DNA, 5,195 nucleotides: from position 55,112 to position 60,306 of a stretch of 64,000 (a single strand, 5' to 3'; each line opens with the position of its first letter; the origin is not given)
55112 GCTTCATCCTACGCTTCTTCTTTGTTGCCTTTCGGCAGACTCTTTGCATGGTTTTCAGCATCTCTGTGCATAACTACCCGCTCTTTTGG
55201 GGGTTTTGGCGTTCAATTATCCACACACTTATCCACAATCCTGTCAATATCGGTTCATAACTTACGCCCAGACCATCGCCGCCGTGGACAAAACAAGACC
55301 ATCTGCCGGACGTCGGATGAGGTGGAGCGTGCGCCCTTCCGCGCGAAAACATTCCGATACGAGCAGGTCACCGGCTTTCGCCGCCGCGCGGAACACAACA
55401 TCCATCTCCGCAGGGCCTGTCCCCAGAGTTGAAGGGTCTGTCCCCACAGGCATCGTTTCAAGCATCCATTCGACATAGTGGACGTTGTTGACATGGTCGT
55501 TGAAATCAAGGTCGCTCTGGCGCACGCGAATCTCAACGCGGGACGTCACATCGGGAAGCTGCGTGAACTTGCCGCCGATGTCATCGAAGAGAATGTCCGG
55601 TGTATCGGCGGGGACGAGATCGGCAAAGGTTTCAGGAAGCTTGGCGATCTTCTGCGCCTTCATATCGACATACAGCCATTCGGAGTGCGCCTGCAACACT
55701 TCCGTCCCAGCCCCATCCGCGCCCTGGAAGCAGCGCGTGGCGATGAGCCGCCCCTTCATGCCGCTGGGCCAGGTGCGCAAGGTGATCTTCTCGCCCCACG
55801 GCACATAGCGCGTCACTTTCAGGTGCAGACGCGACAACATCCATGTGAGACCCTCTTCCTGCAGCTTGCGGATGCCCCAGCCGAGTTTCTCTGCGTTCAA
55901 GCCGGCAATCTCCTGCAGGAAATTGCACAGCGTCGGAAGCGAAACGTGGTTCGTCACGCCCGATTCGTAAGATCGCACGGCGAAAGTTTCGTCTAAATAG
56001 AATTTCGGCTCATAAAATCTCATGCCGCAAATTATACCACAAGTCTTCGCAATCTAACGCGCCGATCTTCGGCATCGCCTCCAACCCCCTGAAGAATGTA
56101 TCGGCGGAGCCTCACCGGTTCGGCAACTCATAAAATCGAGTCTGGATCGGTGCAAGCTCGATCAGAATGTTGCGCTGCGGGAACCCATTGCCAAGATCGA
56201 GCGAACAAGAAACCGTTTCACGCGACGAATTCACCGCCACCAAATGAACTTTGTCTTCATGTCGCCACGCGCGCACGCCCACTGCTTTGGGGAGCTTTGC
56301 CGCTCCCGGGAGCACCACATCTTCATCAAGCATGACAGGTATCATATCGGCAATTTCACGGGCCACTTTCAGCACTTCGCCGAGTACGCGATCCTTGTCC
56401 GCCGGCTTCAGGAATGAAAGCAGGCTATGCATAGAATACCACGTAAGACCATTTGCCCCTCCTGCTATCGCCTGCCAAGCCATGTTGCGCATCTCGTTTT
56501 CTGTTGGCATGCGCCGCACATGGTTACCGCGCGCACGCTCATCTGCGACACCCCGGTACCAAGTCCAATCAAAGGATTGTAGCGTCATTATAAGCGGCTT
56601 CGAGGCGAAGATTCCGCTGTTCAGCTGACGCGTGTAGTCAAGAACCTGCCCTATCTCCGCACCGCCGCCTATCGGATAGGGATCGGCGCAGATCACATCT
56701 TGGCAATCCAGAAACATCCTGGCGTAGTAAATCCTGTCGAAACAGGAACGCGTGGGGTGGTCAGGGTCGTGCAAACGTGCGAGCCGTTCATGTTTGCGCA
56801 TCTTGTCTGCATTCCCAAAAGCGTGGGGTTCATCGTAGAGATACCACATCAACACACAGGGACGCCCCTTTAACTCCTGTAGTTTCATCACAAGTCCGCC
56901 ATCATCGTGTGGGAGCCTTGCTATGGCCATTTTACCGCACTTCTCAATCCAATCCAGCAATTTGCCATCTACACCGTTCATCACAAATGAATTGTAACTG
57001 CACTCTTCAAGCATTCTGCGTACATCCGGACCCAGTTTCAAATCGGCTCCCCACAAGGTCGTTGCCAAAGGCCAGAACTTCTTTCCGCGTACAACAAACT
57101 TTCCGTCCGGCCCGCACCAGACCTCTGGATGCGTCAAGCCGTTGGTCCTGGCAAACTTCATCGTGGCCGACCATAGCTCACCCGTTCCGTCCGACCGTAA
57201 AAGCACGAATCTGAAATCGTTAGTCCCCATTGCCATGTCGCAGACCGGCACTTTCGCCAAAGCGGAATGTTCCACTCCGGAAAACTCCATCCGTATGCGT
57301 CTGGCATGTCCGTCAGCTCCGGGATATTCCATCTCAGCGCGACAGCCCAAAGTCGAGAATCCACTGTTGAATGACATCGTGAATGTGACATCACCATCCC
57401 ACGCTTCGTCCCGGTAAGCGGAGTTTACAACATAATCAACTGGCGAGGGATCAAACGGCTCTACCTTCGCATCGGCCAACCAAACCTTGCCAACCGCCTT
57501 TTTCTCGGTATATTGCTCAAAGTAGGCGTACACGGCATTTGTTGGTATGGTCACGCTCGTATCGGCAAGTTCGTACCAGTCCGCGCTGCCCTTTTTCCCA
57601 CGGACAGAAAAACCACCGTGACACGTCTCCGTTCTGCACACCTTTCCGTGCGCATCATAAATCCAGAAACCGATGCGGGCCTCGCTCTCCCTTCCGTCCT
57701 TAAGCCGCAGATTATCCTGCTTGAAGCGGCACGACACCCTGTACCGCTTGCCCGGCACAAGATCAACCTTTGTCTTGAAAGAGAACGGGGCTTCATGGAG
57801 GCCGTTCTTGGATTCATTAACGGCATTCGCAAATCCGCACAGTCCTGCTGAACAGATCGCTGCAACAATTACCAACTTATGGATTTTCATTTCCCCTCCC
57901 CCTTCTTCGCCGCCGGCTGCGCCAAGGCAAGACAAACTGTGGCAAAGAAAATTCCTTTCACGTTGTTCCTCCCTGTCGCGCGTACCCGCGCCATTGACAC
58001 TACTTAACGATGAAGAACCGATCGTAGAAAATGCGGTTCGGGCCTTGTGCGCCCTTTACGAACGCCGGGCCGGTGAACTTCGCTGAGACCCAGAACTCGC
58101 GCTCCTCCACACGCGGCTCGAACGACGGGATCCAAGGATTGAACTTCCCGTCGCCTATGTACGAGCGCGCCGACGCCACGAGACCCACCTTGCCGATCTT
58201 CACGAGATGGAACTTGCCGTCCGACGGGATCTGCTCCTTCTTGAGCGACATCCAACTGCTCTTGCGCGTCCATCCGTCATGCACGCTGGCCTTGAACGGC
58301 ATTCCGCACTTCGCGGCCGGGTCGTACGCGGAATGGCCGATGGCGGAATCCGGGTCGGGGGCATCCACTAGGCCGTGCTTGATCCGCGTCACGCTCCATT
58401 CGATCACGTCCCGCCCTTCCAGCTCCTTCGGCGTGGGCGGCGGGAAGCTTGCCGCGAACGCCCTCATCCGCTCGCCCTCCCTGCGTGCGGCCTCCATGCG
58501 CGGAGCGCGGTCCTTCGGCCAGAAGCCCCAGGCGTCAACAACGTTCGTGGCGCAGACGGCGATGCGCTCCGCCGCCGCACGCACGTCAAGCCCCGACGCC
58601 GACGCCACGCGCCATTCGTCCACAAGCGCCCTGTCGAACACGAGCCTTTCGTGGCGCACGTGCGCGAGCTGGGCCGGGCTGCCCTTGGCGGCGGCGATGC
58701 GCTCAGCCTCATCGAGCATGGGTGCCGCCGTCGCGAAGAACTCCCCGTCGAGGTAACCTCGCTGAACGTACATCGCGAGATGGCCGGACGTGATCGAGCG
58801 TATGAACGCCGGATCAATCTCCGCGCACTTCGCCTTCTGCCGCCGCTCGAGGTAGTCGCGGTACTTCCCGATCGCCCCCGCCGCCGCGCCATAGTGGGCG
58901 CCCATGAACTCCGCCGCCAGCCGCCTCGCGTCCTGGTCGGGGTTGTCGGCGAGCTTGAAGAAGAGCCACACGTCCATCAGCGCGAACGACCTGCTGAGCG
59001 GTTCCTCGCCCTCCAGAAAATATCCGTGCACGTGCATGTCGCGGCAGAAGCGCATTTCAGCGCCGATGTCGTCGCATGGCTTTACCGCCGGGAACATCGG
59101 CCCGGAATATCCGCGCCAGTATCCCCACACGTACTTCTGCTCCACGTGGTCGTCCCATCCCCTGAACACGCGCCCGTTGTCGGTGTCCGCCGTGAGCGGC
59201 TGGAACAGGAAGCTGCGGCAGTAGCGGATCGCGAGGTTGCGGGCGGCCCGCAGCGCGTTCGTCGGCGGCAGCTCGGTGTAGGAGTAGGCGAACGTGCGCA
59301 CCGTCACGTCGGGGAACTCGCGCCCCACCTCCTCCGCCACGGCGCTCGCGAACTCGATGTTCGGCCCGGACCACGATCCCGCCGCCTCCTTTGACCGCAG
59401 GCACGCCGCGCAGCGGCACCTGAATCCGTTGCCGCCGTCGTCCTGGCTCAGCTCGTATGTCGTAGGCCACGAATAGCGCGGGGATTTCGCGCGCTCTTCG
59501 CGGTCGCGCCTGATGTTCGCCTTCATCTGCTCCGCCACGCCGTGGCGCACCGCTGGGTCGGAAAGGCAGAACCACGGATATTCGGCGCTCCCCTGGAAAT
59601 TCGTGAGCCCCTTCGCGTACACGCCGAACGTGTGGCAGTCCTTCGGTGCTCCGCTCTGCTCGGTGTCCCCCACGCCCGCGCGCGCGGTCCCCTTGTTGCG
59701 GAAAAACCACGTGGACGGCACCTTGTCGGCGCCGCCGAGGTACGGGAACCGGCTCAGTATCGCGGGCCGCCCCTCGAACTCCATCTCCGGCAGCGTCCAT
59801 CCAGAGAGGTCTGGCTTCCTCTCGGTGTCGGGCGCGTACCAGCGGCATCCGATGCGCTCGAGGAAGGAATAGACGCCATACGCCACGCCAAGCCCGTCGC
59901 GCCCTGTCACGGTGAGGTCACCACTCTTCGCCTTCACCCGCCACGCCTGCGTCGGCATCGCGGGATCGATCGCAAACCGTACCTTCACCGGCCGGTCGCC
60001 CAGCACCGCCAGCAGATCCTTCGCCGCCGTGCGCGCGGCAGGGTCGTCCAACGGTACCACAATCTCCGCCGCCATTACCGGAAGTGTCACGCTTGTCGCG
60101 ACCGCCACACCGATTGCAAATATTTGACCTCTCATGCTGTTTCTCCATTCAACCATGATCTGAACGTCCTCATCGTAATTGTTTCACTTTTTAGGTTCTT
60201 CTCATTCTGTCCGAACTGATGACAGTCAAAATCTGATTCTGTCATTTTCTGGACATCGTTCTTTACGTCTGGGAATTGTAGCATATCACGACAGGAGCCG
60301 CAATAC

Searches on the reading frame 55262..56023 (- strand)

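Call 62: search_protein_families(library=pfam, proteins=[window:55262-56023:-])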
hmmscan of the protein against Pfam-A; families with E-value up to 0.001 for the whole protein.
window:55262-56023:- (253 aa): 3 families
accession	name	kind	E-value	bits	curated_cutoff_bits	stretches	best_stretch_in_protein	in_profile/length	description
PF01643.23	Acyl-ACP_TE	-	3.3e-24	85.5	23.7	1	11-134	5-128/131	Acyl-ACP thioesterase N-terminal domain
PF20791.3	Acyl-ACP_TE_C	-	3.4e-13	50.1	21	1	160-222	7-66/101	Acyl-ACP thioesterase C-terminal domain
PF13279.12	4HBT_2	-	5.5e-08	33.7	25.5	0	45-134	30-119/122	Thioesterase-like superfamily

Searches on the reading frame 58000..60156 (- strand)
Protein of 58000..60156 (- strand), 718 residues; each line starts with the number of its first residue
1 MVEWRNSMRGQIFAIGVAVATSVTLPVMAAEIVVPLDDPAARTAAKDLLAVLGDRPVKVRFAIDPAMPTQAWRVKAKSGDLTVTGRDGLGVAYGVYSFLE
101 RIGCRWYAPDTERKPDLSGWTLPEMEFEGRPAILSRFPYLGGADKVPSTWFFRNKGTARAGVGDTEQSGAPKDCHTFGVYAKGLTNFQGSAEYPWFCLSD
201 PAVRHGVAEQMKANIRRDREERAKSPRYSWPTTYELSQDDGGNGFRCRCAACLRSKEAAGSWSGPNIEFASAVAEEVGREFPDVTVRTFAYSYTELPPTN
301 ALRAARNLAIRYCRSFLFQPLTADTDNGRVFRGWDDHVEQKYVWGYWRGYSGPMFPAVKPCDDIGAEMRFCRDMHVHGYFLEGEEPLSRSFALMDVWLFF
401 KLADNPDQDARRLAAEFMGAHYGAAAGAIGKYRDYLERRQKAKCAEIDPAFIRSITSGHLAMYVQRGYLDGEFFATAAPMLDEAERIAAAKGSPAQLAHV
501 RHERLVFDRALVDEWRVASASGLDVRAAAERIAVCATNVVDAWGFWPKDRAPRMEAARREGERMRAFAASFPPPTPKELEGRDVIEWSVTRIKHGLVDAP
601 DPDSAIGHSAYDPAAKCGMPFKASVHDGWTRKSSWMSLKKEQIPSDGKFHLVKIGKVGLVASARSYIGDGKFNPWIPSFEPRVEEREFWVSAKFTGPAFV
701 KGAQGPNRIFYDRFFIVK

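Call 62: search_protein_families(library=pfam, proteins=[window:58000-60156:-])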
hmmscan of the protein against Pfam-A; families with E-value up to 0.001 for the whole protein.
window:58000-60156:- (718 aa): 1 family
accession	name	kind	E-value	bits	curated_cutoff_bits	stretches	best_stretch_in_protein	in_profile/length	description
PF16126.11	DUF4838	-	2.2e-33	116.2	26.6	1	187-434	85-325/325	Domain of unknown function (DUF4838)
